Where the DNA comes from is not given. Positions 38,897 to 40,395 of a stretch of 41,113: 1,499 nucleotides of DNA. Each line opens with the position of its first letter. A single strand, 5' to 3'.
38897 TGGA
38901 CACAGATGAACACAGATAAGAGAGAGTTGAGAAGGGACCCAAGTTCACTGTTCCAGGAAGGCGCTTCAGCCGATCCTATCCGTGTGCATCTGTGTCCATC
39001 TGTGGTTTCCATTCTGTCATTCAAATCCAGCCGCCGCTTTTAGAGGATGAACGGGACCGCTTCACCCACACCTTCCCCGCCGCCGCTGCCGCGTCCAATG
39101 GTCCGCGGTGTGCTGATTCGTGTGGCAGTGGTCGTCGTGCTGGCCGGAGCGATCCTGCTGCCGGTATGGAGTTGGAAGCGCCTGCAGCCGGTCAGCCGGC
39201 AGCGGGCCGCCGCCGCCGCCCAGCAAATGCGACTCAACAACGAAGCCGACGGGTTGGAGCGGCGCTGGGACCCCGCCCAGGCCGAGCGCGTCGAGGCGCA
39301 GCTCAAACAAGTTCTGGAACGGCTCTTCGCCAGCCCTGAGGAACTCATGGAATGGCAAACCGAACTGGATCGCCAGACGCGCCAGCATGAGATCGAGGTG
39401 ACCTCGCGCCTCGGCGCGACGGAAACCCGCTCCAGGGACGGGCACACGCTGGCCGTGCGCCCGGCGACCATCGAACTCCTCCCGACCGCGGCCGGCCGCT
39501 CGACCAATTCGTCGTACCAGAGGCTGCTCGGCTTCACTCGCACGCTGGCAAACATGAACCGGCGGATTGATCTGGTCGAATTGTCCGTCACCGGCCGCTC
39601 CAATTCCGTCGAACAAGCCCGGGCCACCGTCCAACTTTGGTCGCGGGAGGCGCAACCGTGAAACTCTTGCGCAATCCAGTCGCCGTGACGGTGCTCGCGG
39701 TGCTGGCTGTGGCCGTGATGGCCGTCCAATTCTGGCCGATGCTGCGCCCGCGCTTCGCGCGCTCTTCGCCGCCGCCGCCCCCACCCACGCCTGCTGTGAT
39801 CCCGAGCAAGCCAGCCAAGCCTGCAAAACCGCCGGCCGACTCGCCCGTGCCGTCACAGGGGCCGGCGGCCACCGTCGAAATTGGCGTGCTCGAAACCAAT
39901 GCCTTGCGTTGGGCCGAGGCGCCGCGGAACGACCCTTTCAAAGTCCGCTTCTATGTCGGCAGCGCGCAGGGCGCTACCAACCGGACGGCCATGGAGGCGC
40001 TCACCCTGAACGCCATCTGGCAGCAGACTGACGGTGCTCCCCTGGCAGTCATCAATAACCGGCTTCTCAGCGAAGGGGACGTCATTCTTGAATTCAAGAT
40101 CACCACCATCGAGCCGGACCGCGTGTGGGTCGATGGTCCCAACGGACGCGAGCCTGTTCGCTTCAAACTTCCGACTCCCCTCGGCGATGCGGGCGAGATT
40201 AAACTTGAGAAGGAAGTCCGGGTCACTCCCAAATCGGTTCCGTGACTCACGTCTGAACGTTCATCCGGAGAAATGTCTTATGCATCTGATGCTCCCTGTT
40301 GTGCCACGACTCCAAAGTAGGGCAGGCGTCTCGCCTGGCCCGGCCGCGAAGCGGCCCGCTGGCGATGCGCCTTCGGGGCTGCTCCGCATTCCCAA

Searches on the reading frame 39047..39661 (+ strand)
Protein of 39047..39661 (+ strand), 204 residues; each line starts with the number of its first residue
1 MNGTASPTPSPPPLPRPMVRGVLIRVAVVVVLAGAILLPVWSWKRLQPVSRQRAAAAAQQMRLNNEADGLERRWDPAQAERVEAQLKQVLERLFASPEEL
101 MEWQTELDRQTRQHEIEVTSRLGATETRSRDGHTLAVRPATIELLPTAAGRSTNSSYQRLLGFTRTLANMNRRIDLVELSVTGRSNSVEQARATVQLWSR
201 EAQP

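Call 49: find_encoding_contigs(protein=window:39047-39661:+, flank=10000, max_places=6)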
Protein window:39047-39661:+ (204 aa): no gene with exactly this product is on record in the collection.

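Call 96: search_protein_families(library=pfam, proteins=[window:39047-39661:+], max_evalue=0.01)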
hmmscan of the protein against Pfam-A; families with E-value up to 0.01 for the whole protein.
window:39047-39661:+ (204 aa): 1 family
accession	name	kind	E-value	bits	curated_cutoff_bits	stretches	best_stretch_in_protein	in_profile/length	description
PF10536.15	PMD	-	0.0029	17.3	34.9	1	36-105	177-243/347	Plant mobile domain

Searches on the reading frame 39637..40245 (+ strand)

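Call 96: search_protein_families(library=pfam, proteins=[window:39637-40245:+], max_evalue=0.01)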
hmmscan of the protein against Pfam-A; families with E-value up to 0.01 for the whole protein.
window:39637-40245:+ (202 aa): 1 family
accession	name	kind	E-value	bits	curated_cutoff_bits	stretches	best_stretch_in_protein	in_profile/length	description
PF23862.1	CdsD_C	-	0.0028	18.1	27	1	137-165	18-46/56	CdsD C-terminal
